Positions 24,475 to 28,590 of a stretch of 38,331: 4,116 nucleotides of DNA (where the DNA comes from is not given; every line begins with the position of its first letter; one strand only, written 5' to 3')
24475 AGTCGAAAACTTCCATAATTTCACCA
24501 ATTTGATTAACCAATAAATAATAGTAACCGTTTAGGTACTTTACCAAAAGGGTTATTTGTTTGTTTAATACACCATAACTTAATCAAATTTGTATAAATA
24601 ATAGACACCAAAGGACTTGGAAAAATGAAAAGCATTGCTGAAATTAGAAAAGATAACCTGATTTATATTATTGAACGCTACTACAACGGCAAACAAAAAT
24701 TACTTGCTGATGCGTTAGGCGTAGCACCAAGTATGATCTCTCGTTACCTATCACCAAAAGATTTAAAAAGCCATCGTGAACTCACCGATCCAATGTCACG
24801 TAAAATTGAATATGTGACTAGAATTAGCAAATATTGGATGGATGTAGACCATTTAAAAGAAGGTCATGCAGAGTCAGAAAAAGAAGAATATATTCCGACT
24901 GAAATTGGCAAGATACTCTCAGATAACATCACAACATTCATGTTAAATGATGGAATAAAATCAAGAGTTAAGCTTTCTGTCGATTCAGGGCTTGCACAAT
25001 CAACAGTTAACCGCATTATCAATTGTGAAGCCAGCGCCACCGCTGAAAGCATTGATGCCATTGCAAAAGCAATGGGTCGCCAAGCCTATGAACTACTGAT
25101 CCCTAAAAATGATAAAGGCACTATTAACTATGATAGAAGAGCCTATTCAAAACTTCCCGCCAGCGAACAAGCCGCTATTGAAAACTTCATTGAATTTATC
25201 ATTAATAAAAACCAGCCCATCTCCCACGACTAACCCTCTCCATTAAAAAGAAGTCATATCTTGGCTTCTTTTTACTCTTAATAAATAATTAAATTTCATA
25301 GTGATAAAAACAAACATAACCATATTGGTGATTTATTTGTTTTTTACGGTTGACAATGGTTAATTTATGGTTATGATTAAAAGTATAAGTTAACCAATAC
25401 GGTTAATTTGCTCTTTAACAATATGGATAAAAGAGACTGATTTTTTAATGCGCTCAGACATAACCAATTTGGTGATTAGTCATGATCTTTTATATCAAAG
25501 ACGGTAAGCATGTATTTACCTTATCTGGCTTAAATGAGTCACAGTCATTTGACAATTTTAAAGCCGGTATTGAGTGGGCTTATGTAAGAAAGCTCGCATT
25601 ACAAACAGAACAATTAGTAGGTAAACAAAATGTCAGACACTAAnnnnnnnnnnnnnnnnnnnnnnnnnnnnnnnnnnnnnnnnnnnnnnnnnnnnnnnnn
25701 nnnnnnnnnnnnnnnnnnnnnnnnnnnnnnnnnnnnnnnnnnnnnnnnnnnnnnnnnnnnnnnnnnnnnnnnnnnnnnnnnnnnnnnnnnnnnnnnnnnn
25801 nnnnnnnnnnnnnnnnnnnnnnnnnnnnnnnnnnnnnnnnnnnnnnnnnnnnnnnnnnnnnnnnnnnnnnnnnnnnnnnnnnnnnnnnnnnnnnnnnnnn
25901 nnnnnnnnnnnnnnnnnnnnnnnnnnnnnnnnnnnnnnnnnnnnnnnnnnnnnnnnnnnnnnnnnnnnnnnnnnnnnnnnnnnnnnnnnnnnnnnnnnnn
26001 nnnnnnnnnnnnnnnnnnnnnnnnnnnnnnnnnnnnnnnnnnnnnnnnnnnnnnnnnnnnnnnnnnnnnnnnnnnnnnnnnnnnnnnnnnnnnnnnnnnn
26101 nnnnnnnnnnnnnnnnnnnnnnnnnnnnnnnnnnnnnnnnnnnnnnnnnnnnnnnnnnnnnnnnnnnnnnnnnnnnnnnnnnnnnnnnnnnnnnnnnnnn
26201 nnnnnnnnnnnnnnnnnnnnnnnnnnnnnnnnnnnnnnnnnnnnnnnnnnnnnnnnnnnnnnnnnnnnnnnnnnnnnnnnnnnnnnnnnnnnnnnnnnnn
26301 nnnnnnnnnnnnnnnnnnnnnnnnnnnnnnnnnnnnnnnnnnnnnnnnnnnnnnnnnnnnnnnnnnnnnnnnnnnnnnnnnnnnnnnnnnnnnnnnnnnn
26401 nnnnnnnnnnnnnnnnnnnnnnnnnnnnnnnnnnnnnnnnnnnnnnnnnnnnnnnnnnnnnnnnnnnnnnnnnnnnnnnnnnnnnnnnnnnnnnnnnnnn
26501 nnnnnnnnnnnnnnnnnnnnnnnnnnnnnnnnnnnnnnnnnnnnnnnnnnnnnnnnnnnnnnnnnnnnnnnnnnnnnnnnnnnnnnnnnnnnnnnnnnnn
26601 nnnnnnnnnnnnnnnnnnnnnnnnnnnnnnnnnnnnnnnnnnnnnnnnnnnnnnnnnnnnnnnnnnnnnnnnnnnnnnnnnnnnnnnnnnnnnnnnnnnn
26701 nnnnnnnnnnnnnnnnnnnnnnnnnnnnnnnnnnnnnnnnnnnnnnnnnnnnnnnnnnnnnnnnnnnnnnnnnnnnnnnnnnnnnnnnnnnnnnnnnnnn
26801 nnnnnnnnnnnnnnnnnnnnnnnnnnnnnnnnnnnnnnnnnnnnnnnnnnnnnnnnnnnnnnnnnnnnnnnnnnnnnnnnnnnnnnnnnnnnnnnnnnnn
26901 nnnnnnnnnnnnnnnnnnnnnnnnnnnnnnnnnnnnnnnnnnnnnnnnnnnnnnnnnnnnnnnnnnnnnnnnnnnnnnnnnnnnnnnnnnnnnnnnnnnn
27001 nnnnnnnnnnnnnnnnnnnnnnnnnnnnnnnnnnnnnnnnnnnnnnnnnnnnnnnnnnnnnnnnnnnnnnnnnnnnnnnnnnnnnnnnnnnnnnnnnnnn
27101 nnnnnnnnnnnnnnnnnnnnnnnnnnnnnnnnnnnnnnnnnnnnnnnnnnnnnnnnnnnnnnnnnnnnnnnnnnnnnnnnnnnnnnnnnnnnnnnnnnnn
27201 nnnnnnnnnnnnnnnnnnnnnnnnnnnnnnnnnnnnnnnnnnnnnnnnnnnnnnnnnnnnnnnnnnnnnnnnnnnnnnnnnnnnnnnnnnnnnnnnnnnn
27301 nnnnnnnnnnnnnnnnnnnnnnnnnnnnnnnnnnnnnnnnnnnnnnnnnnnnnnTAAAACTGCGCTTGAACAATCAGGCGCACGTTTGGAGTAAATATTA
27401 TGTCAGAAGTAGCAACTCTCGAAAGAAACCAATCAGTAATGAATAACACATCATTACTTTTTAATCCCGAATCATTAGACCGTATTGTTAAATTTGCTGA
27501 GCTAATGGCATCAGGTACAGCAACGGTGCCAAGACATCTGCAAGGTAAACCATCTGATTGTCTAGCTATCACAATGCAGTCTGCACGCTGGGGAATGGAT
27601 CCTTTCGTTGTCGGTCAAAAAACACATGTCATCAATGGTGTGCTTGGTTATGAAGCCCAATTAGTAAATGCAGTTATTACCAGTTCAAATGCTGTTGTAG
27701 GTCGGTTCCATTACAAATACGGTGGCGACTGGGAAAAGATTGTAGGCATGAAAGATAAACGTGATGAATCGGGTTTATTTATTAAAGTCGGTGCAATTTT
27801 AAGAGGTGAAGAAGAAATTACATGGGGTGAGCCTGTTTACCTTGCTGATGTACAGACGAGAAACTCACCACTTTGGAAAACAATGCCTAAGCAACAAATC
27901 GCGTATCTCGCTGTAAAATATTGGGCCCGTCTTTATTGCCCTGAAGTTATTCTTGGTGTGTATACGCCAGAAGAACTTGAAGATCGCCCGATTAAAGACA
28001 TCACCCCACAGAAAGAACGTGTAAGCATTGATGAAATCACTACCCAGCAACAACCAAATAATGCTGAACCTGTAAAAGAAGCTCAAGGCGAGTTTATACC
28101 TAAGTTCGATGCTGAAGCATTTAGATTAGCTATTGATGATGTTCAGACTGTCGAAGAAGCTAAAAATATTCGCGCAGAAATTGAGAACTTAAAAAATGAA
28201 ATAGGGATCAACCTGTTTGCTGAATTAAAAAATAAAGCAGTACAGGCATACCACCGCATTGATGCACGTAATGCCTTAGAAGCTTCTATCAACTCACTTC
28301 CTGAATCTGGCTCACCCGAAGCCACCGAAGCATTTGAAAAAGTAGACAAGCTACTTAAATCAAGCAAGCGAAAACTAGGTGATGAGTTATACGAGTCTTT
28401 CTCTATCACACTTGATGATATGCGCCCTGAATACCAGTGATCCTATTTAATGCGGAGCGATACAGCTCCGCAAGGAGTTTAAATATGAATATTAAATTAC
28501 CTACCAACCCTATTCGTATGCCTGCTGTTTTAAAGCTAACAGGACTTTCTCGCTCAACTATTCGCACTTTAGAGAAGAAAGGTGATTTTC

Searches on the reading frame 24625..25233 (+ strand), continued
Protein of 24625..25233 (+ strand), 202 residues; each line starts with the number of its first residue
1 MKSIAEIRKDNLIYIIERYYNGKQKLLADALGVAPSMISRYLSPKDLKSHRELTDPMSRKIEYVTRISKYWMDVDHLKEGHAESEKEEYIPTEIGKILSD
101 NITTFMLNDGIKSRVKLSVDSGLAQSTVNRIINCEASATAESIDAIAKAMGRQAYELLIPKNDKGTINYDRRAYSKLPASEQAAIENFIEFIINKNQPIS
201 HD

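Call 56: search_protein_families(library=pfam, proteins=[L005:4943-5938:-, L005:7322-8374:-, L005:8358-9137:-, L005:9282-9878:+, L005:9959-10609:+, L005:10692-12269:-, L005:12371-13837:-], max_evalue=0.001)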
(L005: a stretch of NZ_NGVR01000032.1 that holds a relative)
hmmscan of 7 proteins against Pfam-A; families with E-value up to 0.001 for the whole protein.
L005:4943-5938:- (331 aa): 7 families
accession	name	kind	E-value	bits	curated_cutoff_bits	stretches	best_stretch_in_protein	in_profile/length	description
PF04198.19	Sugar-bind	-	3.1e-65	220.4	27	1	70-328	3-257/257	Putative sugar-binding domain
PF08281.18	Sigma70_r4_2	-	1e-05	25.5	25.7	1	27-59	21-53/54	Sigma-70, region 4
PF13384.12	HTH_23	-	0.0001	22.4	24.6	1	24-61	10-46/50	Homeodomain-like domain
PF04545.22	Sigma70_r4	-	0.0004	20.3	24.1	0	27-57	15-45/50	Sigma-70, region 4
PF13551.12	HTH_29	-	0.00046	20.7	28.1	0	29-60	8-40/64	Winged helix-turn helix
PF07638.17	Sigma70_ECF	-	0.00049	20.5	21.1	1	28-61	147-180/185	ECF sigma factor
PF13518.12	HTH_28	-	0.00094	19.7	25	0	27-62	7-42/52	Helix-turn-helix domain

L005:7322-8374:- (350 aa): 1 family
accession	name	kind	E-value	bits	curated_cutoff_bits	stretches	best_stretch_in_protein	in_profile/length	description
PF10127.15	RlaP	-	1.8e-21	77.4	23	1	12-126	20-140/249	RNA repair pathway DNA polymerase beta family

L005:8358-9137:- (259 aa): 1 family
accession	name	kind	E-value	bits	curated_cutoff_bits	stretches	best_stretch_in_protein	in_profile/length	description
PF10127.15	RlaP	-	5.1e-60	203.7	23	1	1-251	1-248/249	RNA repair pathway DNA polymerase beta family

L005:9282-9878:+ (198 aa): 0 families

L005:9959-10609:+ (216 aa): 2 families
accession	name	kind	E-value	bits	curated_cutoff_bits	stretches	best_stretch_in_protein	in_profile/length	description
PF01381.28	HTH_3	-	2.2e-07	31.2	23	0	37-56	11-30/55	Helix-turn-helix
PF13443.12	HTH_26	-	0.00028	21.5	22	0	118-175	4-61/63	Cro/C1-type HTH DNA-binding domain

L005:10692-12269:- (525 aa): 6 families
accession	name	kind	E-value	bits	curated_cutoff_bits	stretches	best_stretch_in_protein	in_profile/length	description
PF00117.34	GATase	-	2.9e-45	154.7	22.8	1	11-200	1-189/190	Glutamine amidotransferase class-I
PF00958.27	GMP_synt_C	-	1.5e-43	147.2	27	1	433-524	1-92/92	GMP synthase C terminal domain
PF07722.19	Peptidase_C26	-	7.5e-08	32.8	20.5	1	75-183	101-219/219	Peptidase C26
PF02540.23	NAD_synthase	-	4.4e-07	29.7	21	1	220-254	11-45/242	NAD synthase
PF03054.22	tRNA_Me_trans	-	4.3e-05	23.7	20.6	1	229-262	2-34/202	tRNA methyl transferase HUP domain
PF01507.26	PAPS_reduct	-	0.00015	22.3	22.5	1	230-307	2-77/175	Phosphoadenosine phosphosulfate reductase domain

L005:12371-13837:- (488 aa): 7 families
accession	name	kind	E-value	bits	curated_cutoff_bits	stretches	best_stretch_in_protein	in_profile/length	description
PF00478.31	IMPDH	-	1.2e-159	531.4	25.6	1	8-473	1-345/345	IMP dehydrogenase / GMP reductase domain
PF00571.33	CBS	-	3e-19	69.5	24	2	95-140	7-52/57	CBS domain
PF03060.21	NMO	-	4.5e-11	43.2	28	1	318-371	185-232/331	Nitronate monooxygenase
PF01070.24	FMN_dh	-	1.8e-08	34.3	24.9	1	270-364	218-305/350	FMN-dependent dehydrogenase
PF00977.27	His_biosynth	-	3.6e-05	23.7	23.6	0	323-364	63-105/228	Histidine biosynthesis protein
PF01645.23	Glu_synthase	-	8.9e-05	22.3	20.4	1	305-362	244-305/369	Conserved region in glutamate synthase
PF01180.27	DHO_dh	-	0.00016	21.4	27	0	325-364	233-272/291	Dihydroorotate dehydrogenase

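Call 64: predict_structure(alignment_id=A2)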
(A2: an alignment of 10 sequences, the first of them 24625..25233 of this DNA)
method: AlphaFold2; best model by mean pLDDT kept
length: 202 residues; sequences in the alignment: 10
mean_pLDDT: 58.3   pTM: 0.47
mean pLDDT of the five models: 58.3, 56.6, 55.7, 48.6, 44.5
residues with pLDDT >= 90: 0; 70-90: 50; 50-70: 87; < 50: 65
segments of 3 or more residues with pLDDT < 50: 1-8, 46-54, 62-91, 160-168, 197-202
pLDDT, mean of each block of 10 residues (from residue 1): 46 55 62 62 49 49 44 32 38 65 73 84 81 67 81 69 42 60 61 52 33
secondary structure, 60 per line:
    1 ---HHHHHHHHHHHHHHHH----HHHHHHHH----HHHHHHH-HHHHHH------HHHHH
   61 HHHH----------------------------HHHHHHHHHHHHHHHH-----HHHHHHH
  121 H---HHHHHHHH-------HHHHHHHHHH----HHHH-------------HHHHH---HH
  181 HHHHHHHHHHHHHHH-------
elements in order: H4-19 H24-31 H36-42 H44-49 H56-64 H93-108 H114-121 H125-132 H140-149 H154-157 H171-175 H179-195
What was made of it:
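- On SPC32H-type Rep/Ant immunity system: The AlphaFold model is too poor (pLDDT 58) to confirm the fold (call 64).
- The AlphaFold model is poor (pLDDT 58, call 64).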

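Call 67: fold_search(model_id=the predicted structure, library=pdb)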
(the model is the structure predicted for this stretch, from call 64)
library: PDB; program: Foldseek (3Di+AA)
matches with E <= 10: 450; with E <= 0.001: 9
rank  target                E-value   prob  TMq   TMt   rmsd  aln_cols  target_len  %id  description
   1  5d50_A                8.5e-07  1.00  0.26  0.30  17.3       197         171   29  Crystal structure of Rep-Ant complex from Salmonella-temperate phage (released 2016-04-27)
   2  5d50_K                2.1e-05  1.00  0.26  0.30  17.6       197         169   29  Crystal structure of Rep-Ant complex from Salmonella-temperate phage (released 2016-04-27)
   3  5d4z_H                4.1e-05  1.00  0.31  0.59  12.0       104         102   35  Crystal structure of Repressor from Salmonella-temperate phage (released 2016-04-27)
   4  5d4z_1                7.0e-05  1.00  0.32  0.60  13.1       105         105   35  Crystal structure of Repressor from Salmonella-temperate phage (released 2016-04-27)
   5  5d50_I                1.5e-04  1.00  0.26  0.30  17.6       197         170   29  Crystal structure of Rep-Ant complex from Salmonella-temperate phage (released 2016-04-27)
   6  5d4z_3                3.5e-04  1.00  0.32  0.62  11.5        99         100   36  Crystal structure of Repressor from Salmonella-temperate phage (released 2016-04-27)
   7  5d50_J                5.7e-04  1.00  0.27  0.51  14.0       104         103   32  Crystal structure of Rep-Ant complex from Salmonella-temperate phage (released 2016-04-27)
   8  5d4z_J                5.7e-04  1.00  0.29  0.52  12.1       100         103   33  Crystal structure of Repressor from Salmonella-temperate phage (released 2016-04-27)
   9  5d4z_2                7.6e-04  1.00  0.30  0.55  11.8       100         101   36  Crystal structure of Repressor from Salmonella-temperate phage (released 2016-04-27)
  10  5d50_D                1.5e-03  1.00  0.25  0.46  14.1       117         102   30  Crystal structure of Rep-Ant complex from Salmonella-temperate phage (released 2016-04-27)
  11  3vk0_B                5.0e-03  1.00  0.32  0.72   3.1        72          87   26  Crystal Structure of hypothetical transcription factor NHTF from Neisseria (released 2012-03-14)
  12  3f51_D                1.1e-02  1.00  0.33  0.67  10.9       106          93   14  Crystal Structure of the clp gene regulator ClgR from Corynebacterium glutamicum (released 2008-11-18)
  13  3vk0_C                1.2e-02  1.00  0.32  0.70   3.5        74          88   28  Crystal Structure of hypothetical transcription factor NHTF from Neisseria (released 2012-03-14)
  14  3f51_F                1.3e-02  1.00  0.33  0.66  12.1       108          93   14  Crystal Structure of the clp gene regulator ClgR from Corynebacterium glutamicum (released 2008-11-18)
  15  3f51_E                1.4e-02  1.00  0.33  0.67  11.3       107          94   14  Crystal Structure of the clp gene regulator ClgR from Corynebacterium glutamicum (released 2008-11-18)
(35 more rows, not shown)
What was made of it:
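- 24625..25233 (+): rep: a 202-aa SPC32H-Rep-type repressor with an N-terminal HTH DNA-binding domain, a middle dimerisation domain and a C-terminal tetramerisation/Ant-binding domain. Foldseek top hits are 5d50 and 5d4z (call 67).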

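Call 84: find_encoding_contigs(protein=P0013, flank=6000, max_places=2)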
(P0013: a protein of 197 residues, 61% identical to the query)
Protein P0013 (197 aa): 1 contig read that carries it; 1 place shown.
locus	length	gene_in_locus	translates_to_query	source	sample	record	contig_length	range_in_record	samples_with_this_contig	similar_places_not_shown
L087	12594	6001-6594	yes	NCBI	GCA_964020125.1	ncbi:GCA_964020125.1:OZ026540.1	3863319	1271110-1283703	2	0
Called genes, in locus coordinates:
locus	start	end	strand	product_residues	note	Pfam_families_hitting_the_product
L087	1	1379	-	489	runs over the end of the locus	-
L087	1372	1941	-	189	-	PF03592:Terminase_2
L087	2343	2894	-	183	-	PF18864:AbiTii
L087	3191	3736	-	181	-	PF02767:DNA_pol3_beta_2 (weak)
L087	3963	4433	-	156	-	PF06992:Phage_lambda_P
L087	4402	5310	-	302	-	PF17948:DnaT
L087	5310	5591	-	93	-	-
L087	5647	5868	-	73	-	-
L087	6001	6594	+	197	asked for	PF13443:HTH_26 (weak), PF01381:HTH_3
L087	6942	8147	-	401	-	PF14319:Zn_Tnp_IS91, PF04986:Y2_Tnp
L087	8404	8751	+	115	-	-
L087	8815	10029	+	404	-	PF12684:DUF3799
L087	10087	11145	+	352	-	PF03837:RecT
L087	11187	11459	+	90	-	PF05930:Phage_AlpA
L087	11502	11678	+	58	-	-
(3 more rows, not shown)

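Call 85: find_encoding_contigs(protein=P0008, flank=6000, max_places=2)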
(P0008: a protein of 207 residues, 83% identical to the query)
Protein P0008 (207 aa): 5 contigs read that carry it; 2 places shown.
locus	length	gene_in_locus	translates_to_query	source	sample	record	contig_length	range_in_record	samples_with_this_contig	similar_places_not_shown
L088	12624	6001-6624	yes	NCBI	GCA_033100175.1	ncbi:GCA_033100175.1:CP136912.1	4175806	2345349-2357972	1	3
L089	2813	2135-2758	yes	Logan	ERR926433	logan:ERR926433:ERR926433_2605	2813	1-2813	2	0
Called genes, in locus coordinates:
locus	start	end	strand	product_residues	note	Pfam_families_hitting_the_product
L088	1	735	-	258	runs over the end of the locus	PF00528:BPD_transp_1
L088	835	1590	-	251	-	PF01547:SBP_bac_1, PF13531:SBP_bac_11, PF13416:SBP_bac_8 (faint)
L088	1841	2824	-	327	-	PF08281:Sigma70_r4_2 (weak), PF04198:Sugar-bind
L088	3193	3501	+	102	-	PF03091:CutA1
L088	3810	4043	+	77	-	PF08136:SRA_like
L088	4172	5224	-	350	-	PF10127:RlaP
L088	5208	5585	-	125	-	PF10127:RlaP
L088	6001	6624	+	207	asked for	PF13443:HTH_26 (faint), PF01381:HTH_3 (faint)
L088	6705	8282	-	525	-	PF00117:GATase, PF07722:Peptidase_C26 (weak), PF02540:NAD_synthase (faint), PF00958:GMP_synt_C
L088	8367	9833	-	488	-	PF00478:IMPDH, PF01070:FMN_dh, PF00571:CBS, PF03060:NMO (weak)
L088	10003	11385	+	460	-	PF13742:tRNA_anti_2, PF01336:tRNA_anti-codon, PF02601:Exonuc_VII_L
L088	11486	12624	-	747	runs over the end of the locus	PF07715:Plug, PF00593:TonB_dep_Rec_b-barrel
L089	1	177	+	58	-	?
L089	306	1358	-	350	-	PF10127:RlaP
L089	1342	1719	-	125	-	PF10127:RlaP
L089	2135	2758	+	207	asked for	PF13443:HTH_26 (faint), PF01381:HTH_3 (faint)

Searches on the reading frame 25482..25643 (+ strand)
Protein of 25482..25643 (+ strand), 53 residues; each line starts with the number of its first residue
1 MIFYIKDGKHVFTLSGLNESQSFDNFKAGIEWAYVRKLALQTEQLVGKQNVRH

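Call 5: search_protein_families(library=pfam, proteins=[window:25482-25643:+], max_evalue=0.01)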
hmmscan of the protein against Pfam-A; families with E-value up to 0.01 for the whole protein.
window:25482-25643:+ (53 aa): 0 families

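Call 6: search_protein_families(library=phrogs, proteins=[window:25482-25643:+], max_evalue=0.001)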
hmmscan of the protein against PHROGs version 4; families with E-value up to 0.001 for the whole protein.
window:25482-25643:+ (53 aa): 1 family
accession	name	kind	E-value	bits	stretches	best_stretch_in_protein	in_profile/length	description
phrog_898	-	unknown function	0.00074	20.1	1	3-44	3-43/50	-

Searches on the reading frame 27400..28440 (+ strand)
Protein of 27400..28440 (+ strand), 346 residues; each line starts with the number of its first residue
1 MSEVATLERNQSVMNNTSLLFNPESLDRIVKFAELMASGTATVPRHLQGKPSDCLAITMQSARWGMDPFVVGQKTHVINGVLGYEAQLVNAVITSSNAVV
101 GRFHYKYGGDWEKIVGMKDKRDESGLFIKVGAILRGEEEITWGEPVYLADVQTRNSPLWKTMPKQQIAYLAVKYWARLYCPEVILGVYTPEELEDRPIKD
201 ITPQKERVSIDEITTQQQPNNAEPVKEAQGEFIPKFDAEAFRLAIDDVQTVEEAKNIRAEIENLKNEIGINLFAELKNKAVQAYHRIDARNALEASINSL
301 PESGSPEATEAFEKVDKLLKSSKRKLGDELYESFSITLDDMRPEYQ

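Call 5: search_protein_families(library=pfam, proteins=[window:27400-28440:+], max_evalue=0.01)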
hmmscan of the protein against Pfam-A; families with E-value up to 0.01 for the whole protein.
window:27400-28440:+ (346 aa): 2 families
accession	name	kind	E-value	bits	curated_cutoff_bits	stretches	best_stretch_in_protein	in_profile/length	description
PF03837.19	RecT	-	7.5e-34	117.5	24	1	34-200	2-195/198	RecT family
PF04994.19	TfoX_C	-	0.0038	17.7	23.1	1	251-299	5-53/81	TfoX C-terminal domain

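Call 6: search_protein_families(library=phrogs, proteins=[window:27400-28440:+], max_evalue=0.001)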
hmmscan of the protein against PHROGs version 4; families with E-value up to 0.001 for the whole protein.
window:27400-28440:+ (346 aa): 4 families
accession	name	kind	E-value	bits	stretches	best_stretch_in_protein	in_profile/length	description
phrog_561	-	DNA, RNA and nucleotide metabolism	6.2e-136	456.3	1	1-345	274-617/633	RecT-like ssDNA annealing protein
phrog_10056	-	DNA, RNA and nucleotide metabolism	5.1e-08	33.7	1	136-296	129-285/302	RecT-like ssDNA annealing protein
phrog_4171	-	DNA, RNA and nucleotide metabolism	8.8e-06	26.6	1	24-96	38-109/392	RecT-like ssDNA annealing protein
phrog_2780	-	DNA, RNA and nucleotide metabolism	0.00071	20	1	154-271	173-278/369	RecT-like ssDNA annealing protein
